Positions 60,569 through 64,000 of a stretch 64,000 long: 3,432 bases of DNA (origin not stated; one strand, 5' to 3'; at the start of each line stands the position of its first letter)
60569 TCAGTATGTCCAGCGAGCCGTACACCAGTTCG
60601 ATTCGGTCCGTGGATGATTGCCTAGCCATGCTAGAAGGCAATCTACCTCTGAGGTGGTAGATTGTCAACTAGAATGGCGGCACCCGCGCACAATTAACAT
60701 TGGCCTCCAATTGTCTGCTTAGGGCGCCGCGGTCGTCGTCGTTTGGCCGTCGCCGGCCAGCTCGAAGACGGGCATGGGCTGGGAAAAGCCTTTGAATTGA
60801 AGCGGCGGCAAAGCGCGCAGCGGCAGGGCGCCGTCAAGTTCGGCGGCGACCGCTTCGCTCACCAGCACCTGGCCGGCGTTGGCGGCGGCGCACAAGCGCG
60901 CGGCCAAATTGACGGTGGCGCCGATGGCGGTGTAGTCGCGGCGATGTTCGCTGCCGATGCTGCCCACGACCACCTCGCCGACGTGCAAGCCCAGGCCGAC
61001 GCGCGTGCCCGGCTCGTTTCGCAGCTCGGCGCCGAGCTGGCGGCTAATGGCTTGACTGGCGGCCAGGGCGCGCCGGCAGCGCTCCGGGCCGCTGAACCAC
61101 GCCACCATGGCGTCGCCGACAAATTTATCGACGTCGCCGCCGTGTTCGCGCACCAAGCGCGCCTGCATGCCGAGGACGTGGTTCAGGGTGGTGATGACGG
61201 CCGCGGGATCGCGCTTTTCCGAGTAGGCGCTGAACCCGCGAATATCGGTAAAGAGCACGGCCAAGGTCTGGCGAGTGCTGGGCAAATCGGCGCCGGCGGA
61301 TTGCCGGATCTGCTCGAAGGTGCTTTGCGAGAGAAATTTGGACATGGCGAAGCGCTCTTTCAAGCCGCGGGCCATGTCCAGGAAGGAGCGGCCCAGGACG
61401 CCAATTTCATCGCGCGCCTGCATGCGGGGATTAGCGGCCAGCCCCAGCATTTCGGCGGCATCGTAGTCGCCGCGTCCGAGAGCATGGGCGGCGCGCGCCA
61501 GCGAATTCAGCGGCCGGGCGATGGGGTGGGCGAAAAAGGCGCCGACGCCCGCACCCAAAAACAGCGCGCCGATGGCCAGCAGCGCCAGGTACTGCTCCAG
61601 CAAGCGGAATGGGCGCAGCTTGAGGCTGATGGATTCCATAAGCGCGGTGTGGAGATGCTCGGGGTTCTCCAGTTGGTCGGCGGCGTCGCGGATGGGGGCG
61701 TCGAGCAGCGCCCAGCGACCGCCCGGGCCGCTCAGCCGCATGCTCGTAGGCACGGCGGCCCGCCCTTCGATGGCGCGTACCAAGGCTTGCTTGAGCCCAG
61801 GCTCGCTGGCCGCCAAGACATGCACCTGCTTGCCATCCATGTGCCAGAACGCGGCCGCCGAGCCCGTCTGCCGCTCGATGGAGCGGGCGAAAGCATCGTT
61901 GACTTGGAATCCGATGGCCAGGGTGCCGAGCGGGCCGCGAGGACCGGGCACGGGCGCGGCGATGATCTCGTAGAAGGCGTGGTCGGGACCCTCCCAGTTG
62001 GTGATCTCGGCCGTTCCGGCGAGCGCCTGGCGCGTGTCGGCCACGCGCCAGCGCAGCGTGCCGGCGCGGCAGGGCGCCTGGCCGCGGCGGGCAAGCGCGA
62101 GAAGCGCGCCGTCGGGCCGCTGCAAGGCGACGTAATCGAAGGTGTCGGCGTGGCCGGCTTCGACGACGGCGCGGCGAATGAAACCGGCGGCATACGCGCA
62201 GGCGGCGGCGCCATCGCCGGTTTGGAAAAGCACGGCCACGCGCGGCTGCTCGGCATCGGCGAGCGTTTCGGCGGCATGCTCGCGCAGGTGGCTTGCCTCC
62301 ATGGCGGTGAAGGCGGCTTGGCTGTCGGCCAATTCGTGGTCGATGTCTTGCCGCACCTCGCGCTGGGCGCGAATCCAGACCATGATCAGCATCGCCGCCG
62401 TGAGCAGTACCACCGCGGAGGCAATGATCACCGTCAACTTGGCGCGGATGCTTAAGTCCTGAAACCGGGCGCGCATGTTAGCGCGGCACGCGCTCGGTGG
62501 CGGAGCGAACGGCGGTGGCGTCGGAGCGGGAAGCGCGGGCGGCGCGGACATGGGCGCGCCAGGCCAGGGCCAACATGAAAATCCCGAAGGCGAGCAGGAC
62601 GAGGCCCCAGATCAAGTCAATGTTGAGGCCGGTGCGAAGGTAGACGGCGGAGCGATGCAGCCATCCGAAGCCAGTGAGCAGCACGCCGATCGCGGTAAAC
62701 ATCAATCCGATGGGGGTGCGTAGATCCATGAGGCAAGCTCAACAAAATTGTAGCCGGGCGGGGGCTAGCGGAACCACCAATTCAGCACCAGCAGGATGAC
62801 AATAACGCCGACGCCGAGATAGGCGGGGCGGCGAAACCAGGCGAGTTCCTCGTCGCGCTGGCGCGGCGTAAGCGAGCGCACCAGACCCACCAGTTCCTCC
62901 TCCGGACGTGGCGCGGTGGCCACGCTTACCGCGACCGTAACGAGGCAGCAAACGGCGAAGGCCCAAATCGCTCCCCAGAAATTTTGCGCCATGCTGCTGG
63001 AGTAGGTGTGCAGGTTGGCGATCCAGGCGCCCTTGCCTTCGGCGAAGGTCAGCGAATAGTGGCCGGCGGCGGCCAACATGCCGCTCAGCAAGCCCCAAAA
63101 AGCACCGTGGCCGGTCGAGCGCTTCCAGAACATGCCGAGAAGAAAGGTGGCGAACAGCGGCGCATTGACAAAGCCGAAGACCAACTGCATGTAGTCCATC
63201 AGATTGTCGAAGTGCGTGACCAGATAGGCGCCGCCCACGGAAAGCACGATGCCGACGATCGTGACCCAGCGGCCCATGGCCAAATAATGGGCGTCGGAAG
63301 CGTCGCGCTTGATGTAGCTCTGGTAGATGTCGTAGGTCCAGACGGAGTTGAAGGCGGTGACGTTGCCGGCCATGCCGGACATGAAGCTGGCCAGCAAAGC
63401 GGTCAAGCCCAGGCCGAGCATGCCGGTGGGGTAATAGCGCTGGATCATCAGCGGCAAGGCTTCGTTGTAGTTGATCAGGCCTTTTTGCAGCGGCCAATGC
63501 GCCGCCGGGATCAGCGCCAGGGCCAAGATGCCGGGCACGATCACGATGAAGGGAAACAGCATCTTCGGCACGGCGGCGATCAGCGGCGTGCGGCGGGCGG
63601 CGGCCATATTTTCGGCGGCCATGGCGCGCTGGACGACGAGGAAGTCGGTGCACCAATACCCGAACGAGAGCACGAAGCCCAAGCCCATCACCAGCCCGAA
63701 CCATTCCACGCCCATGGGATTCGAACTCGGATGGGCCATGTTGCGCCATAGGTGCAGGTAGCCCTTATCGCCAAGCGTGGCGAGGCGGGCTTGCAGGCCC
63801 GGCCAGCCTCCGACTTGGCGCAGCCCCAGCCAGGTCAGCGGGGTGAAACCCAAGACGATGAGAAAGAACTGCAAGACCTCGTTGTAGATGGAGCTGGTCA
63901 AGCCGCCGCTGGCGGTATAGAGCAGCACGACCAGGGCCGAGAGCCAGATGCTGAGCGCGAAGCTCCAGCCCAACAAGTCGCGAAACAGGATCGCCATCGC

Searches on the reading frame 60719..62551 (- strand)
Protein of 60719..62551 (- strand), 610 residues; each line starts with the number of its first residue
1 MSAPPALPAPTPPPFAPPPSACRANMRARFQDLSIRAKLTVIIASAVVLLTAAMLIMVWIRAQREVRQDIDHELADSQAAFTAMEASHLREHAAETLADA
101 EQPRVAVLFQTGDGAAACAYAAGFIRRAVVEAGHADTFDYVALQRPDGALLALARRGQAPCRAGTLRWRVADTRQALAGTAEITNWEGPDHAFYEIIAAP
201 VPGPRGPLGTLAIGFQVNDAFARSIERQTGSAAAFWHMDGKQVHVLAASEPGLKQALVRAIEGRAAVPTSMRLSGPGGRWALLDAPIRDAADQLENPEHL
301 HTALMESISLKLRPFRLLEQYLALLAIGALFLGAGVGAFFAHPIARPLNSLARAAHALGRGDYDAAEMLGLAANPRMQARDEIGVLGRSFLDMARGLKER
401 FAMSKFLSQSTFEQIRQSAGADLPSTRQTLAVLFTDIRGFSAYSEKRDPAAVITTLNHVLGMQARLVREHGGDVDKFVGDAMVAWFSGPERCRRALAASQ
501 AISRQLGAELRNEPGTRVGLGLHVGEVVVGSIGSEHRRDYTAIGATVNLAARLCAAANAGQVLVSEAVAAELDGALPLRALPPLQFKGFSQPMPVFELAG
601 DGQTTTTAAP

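Call 63: search_protein_families(library=pfam, proteins=[window:60719-62551:-], max_evalue=0.0001)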
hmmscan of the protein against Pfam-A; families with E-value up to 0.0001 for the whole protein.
window:60719-62551:- (610 aa): 2 families
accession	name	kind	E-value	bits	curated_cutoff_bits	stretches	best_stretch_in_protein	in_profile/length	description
PF00211.25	Guanylate_cyc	-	7.8e-18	65.2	21.9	1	428-573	7-156/183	Adenylate and Guanylate cyclase catalytic domain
PF00672.30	HAMP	-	1.9e-09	38.2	25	1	339-398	1-52/53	HAMP domain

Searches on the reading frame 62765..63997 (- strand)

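Call 63: search_protein_families(library=pfam, proteins=[window:62765-63997:-], max_evalue=0.0001)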
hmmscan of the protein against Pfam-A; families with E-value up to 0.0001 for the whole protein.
window:62765-63997:- (410 aa): 1 family
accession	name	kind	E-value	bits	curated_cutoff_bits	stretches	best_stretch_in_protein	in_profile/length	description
PF00474.23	SSF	-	6.5e-39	134.4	22.8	1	2-306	109-406/406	Sodium:solute symporter family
